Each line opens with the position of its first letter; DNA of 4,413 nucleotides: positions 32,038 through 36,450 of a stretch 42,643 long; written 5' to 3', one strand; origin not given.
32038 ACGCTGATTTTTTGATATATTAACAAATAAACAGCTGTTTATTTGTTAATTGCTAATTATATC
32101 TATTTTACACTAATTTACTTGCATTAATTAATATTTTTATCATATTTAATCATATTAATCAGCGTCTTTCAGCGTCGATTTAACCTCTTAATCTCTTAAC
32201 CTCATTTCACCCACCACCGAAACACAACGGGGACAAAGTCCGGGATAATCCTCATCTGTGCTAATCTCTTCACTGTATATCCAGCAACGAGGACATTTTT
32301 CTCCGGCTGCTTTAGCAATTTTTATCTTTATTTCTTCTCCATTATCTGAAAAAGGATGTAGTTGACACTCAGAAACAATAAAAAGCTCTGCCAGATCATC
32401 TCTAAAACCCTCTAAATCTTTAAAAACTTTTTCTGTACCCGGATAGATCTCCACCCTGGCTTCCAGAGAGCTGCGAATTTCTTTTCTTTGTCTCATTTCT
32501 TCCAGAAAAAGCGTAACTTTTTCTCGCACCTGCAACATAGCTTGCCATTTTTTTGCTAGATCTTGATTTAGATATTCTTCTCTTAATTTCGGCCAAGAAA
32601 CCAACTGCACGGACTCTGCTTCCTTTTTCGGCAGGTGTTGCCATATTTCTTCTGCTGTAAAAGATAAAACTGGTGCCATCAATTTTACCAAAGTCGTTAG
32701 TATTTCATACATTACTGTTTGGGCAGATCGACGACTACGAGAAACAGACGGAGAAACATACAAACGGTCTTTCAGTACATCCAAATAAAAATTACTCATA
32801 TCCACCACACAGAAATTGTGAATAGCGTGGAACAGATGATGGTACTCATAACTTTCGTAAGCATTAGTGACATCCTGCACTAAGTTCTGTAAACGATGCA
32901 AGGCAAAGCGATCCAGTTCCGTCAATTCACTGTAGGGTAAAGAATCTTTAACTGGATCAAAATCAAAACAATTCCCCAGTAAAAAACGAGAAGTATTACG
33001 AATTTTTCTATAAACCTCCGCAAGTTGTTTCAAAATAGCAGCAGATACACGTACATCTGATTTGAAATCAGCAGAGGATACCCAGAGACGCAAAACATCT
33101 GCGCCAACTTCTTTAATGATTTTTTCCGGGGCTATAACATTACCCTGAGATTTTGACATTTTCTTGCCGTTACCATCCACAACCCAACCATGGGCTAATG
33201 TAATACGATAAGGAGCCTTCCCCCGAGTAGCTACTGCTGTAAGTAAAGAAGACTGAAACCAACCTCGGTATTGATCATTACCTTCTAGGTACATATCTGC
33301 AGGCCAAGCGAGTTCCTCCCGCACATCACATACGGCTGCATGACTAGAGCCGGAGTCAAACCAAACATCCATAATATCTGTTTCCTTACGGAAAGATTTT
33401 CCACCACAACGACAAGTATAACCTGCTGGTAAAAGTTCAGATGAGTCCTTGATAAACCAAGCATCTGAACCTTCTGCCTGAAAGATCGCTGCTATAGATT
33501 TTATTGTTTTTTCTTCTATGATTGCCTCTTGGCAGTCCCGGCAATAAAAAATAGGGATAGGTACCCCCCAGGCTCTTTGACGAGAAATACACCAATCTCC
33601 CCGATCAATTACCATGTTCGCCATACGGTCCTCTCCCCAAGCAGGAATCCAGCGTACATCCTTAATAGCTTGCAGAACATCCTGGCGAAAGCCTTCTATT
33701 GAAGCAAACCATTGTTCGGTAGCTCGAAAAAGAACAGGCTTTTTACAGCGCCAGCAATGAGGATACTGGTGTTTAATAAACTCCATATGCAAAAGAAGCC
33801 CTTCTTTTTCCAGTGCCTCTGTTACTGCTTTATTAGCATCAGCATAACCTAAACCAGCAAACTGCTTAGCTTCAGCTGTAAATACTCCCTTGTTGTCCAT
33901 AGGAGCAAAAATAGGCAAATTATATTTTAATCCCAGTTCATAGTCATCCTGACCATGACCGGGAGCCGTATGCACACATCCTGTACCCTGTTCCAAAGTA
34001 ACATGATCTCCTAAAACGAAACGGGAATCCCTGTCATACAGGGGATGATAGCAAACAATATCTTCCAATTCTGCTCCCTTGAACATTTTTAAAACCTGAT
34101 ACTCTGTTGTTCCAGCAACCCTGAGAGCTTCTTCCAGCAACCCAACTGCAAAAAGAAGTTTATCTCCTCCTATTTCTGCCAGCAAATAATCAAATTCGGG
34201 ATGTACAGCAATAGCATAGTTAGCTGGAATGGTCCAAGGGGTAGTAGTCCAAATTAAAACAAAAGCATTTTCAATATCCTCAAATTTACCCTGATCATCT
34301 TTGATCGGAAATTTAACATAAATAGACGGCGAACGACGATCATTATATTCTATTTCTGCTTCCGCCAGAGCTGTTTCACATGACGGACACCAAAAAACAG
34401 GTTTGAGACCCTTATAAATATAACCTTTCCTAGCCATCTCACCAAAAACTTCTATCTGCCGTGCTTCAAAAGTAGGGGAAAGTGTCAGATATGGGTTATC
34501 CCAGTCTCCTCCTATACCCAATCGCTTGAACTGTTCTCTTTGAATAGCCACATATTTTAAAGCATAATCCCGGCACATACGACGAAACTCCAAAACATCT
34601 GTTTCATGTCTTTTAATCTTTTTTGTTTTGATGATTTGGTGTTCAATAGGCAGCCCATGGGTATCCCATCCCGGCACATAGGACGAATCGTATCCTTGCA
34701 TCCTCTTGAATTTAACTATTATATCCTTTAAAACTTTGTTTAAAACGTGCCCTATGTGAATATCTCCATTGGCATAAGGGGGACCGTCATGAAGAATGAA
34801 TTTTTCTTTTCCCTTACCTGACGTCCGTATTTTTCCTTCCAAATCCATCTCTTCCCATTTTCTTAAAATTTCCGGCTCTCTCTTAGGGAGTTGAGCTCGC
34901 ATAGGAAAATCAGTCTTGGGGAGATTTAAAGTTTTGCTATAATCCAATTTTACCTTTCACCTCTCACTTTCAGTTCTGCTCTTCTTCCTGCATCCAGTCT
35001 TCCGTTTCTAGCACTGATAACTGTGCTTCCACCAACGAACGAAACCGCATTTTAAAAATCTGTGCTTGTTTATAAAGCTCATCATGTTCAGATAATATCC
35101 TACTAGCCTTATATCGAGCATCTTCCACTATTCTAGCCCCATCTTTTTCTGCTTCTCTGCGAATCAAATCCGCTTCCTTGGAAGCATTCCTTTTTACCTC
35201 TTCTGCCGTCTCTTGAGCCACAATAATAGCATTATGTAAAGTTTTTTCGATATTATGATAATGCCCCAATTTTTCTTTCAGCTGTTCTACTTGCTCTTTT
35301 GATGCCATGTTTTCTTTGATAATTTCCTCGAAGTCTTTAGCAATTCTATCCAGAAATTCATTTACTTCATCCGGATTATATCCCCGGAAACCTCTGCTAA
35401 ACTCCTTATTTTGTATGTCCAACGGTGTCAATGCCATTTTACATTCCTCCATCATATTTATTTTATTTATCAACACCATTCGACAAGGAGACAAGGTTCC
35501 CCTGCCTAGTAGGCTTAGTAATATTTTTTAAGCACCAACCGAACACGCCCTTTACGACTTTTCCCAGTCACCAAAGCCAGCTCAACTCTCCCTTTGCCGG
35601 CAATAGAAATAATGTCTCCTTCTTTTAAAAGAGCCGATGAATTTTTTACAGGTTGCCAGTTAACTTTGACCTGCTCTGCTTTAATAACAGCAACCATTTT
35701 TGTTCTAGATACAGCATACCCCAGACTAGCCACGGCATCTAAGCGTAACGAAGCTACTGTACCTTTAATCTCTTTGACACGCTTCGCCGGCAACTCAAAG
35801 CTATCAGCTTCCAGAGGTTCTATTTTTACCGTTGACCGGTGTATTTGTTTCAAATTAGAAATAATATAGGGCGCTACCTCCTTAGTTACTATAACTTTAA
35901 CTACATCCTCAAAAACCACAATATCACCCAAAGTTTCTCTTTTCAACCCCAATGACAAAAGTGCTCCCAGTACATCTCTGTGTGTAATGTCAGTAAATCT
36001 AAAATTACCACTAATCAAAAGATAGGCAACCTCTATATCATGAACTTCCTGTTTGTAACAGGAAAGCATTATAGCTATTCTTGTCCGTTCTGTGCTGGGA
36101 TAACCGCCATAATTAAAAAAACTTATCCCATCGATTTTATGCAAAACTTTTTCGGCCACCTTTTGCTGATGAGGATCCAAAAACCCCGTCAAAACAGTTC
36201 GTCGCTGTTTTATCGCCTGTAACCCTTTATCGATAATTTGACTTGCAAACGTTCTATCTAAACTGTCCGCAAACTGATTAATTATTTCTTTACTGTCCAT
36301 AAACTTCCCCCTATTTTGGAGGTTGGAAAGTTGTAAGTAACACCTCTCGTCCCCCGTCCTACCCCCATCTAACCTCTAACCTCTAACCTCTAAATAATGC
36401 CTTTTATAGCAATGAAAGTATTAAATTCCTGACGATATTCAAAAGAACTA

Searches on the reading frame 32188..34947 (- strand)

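Call 91: search_protein_families(library=pfam, proteins=[window:32188-34947:-], max_evalue=0.00001)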
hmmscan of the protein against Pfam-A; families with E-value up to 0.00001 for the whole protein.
window:32188-34947:- (919 aa): 7 families
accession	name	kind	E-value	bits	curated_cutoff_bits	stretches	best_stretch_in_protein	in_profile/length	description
PF00133.28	tRNA-synt_1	-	1e-141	472.9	22.7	1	27-635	2-414/414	tRNA synthetases class I (I, L, M and V)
PF08264.19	Anticodon_1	-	9.8e-34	116.8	25.1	1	679-834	1-148/148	Anticodon-binding domain of tRNA ligase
PF09334.17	tRNA-synt_1g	-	3.8e-32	112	20.1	1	57-200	8-136/391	tRNA synthetases class I (M)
PF06827.20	zf-FPG_IleRS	-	2.2e-10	40.6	21.3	1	882-911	1-30/30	Zinc finger found in FPG and IleRS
PF01406.26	tRNA-synt_1e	-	1.8e-08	34.6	27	0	569-641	227-298/301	tRNA synthetases class I (C) catalytic domain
PF13603.12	tRNA-synt_1_2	-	1.8e-06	28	25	1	272-350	62-140/185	Leucyl-tRNA synthetase, editing domain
PF01921.24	tRNA-synt_1f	-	2.6e-06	27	27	0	576-651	264-337/360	tRNA synthetases class I (K)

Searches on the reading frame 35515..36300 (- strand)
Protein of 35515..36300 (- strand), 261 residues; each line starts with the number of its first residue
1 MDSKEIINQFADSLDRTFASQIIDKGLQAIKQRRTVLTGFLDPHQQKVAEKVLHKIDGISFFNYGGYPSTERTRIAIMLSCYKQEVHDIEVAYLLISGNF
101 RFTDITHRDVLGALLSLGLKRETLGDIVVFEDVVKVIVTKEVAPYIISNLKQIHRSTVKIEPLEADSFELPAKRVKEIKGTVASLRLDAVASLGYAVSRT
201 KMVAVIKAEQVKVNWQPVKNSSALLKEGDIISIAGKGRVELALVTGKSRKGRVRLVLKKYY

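Call 91: search_protein_families(library=pfam, proteins=[window:35515-36300:-], max_evalue=0.00001)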
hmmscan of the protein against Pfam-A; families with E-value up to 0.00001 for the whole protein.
window:35515-36300:- (261 aa): 2 families
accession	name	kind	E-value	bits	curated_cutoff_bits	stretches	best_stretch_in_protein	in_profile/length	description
PF17774.7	YlmH_RBD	-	1.1e-19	71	23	1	87-164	4-81/84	Putative RNA-binding domain in YlmH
PF01479.30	S4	-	1.9e-09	37.5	22.8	1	186-231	2-48/48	S4 domain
